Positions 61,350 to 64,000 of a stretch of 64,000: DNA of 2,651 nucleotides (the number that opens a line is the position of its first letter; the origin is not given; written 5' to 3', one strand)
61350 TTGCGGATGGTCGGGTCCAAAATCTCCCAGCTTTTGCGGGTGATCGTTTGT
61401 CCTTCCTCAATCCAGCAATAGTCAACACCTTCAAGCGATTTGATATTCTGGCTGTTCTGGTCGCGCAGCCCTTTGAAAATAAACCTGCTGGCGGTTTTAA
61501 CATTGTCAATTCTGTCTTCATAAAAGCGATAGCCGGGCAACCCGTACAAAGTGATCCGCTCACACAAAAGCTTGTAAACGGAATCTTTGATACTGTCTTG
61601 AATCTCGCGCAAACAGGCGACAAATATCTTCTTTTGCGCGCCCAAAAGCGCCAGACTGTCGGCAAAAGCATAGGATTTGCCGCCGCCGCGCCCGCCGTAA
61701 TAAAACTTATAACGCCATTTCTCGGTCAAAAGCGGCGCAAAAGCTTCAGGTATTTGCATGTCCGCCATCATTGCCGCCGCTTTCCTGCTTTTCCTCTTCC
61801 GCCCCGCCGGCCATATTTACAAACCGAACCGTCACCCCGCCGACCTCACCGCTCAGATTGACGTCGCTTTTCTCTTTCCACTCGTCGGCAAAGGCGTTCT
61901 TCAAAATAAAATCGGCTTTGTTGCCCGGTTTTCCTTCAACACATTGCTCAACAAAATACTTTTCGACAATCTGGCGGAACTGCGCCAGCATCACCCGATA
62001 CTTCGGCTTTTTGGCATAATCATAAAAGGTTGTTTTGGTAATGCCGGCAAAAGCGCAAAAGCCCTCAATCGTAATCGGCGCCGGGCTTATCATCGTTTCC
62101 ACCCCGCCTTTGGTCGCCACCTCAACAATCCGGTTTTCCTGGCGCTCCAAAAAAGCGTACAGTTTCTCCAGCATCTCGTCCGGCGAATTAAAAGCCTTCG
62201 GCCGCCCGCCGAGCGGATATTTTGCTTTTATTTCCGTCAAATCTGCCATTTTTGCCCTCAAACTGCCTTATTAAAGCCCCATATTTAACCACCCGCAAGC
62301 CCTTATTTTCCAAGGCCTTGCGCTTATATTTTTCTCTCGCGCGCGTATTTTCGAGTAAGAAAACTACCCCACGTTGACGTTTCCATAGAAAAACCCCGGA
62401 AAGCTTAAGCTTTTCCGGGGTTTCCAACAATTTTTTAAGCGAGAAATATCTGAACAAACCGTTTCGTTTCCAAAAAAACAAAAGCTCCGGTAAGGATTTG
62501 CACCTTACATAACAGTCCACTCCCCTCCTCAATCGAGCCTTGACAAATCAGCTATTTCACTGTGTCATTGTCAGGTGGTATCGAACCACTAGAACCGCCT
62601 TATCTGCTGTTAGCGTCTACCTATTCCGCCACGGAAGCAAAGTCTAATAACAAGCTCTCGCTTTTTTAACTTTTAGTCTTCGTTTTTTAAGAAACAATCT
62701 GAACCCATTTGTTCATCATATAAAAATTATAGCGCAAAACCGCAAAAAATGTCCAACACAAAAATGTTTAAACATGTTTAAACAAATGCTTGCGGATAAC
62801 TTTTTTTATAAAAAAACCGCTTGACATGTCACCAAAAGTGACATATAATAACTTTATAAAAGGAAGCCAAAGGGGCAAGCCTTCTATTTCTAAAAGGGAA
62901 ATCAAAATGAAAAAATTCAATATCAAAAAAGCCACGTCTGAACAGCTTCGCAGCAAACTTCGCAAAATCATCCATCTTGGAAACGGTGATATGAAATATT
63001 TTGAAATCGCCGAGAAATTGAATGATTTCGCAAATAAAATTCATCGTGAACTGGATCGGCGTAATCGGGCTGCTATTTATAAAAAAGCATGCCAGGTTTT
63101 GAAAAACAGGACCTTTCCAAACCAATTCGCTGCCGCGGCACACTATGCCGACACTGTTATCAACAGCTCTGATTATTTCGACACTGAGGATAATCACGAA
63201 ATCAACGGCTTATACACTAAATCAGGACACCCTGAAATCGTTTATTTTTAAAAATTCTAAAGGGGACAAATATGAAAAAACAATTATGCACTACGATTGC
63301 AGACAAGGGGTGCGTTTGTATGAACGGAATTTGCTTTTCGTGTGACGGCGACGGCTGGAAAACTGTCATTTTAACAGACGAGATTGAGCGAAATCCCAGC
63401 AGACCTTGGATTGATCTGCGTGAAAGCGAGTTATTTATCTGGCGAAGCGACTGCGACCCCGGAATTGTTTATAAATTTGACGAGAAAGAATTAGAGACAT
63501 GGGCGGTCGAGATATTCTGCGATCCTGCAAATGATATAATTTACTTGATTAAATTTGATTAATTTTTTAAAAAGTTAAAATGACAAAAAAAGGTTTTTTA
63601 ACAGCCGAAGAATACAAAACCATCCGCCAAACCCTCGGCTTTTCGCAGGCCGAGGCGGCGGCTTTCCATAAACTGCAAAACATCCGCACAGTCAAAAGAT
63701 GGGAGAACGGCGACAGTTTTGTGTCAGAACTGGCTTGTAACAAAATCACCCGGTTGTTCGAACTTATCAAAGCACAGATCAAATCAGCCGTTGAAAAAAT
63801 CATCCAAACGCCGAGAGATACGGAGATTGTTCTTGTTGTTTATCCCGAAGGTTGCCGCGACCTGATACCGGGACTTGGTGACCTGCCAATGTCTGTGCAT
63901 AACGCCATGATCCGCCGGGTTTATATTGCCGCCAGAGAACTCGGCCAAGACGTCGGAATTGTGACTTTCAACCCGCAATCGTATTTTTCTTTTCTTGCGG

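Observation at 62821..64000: acr-aca-like operon: consensus promoter with an inverted-repeat operator, two small orphan proteins, then an Aca2/YdiL (DUF1870) HTH regulator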

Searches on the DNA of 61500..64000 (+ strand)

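Call 39: search_rna_families(source=window, start=61500, end=64000, threshold=evalue, max_evalue=1, show_alignments=2)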
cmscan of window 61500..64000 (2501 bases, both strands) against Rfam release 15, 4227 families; matches with E-value up to 1: 4.
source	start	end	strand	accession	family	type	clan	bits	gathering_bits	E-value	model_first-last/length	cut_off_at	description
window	62386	62454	-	RF00042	CopA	Gene; antisense;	-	24.8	60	0.17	1-92/92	no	CopA-like RNA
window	62392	62424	+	RF03790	MIR8008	Gene; miRNA;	-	24.4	66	0.056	1-55/55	no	MIR8008 microRNA precursor family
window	62854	62949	+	RF02158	NPPA-AS1_3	Gene; lncRNA;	-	20.6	55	0.093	1-108/108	no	NPPA antisense RNA 1 conserved region 3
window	61744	61802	-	RF01134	sR30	Gene; snRNA; snoRNA; CD-box;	-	15.5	38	0.85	1-57/57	no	Small nucleolar RNA sR30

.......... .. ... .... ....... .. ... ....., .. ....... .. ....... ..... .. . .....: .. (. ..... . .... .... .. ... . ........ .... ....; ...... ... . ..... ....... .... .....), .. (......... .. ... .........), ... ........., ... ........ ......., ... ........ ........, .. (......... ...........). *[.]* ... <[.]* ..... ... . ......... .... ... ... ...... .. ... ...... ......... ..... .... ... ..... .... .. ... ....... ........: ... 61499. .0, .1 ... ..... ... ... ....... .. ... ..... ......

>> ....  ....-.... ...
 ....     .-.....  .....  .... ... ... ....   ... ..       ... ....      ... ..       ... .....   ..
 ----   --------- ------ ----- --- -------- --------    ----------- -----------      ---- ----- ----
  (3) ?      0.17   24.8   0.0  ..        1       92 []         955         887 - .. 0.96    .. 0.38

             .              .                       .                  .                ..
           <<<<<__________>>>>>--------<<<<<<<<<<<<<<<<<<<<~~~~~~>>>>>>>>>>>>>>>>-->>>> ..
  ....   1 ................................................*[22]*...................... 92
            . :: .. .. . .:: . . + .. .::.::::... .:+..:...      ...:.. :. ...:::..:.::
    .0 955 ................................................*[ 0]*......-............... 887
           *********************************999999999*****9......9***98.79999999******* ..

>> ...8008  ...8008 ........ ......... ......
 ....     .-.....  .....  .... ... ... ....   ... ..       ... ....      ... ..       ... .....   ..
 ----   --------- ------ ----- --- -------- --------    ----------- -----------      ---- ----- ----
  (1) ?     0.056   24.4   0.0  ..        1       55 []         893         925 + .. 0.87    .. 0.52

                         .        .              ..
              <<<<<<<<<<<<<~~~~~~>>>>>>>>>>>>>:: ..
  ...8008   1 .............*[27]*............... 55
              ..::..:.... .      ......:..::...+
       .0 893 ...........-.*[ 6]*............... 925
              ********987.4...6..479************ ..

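Call 114: build_rna_model(alignment_id=A7, structure=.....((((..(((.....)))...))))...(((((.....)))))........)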
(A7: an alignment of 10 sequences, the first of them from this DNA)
Model R1 built from alignment A7 (10 sequences, 55 columns); structure: as given.
model positions 51; base pairs 12; branch points 1; effective number of sequences 7.66; information 1.086 bits per position. Calibrated on 0.2 Mb of random sequence (short: E-values are rough).
structure used (alignment columns):
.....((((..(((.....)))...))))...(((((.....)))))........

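Call 115: search_with_rna_model(model_id=R1, sources=[window, L002, L009, L010, L013, L015, L019, L022, L023, L109, L117, L122, L123, L124, L125, L126, L127, L005, L011, L012], max_evalue=1)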
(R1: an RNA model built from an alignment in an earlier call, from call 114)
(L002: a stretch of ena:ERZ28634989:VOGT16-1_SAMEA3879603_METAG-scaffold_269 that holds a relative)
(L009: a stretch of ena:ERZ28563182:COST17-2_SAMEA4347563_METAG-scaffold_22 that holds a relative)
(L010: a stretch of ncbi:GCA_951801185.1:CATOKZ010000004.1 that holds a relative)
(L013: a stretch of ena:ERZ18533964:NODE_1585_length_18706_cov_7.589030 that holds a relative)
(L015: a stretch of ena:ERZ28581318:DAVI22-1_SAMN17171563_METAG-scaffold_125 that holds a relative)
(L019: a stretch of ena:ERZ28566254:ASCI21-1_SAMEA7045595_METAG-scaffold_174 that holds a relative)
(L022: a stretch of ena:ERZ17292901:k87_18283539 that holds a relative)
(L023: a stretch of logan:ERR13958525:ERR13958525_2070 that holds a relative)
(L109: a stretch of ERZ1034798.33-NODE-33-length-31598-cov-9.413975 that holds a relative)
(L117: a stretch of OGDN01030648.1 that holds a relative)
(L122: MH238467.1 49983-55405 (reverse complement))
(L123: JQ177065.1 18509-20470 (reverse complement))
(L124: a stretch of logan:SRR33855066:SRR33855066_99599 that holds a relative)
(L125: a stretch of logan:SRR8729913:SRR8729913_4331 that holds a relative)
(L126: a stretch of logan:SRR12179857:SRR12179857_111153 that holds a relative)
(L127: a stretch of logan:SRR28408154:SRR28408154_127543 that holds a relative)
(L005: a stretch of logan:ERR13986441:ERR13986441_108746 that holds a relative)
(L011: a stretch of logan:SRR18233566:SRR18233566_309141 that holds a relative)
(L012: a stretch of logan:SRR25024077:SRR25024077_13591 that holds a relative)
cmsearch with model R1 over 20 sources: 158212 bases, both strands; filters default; matches with E-value up to 1: 13.
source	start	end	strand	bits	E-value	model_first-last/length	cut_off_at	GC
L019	2952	3003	+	73.9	3.3e-15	1-51/51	no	0.4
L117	615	666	-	73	5.5e-15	1-51/51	no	0.44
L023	2952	3003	+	72.2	8.9e-15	1-51/51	no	0.4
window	62858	62909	+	71.3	1.4e-14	1-51/51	no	0.38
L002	9587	9638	+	71.3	1.4e-14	1-51/51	no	0.38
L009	3789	3840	+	69.6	3.6e-14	1-51/51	no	0.38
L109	3719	3770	-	69.3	4.4e-14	1-51/51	no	0.42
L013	3595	3645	+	69.1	5e-14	1-51/51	no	0.39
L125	2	52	+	61.4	3.4e-12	1-51/51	no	0.37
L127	142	191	+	54.6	1.5e-10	1-51/51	no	0.34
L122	2192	2238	+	45.7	2.1e-08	1-51/51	no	0.43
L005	1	31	+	31.4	5.7e-05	22-51/51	5'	0.32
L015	3292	3337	+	14.6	0.62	1-51/51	no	0.3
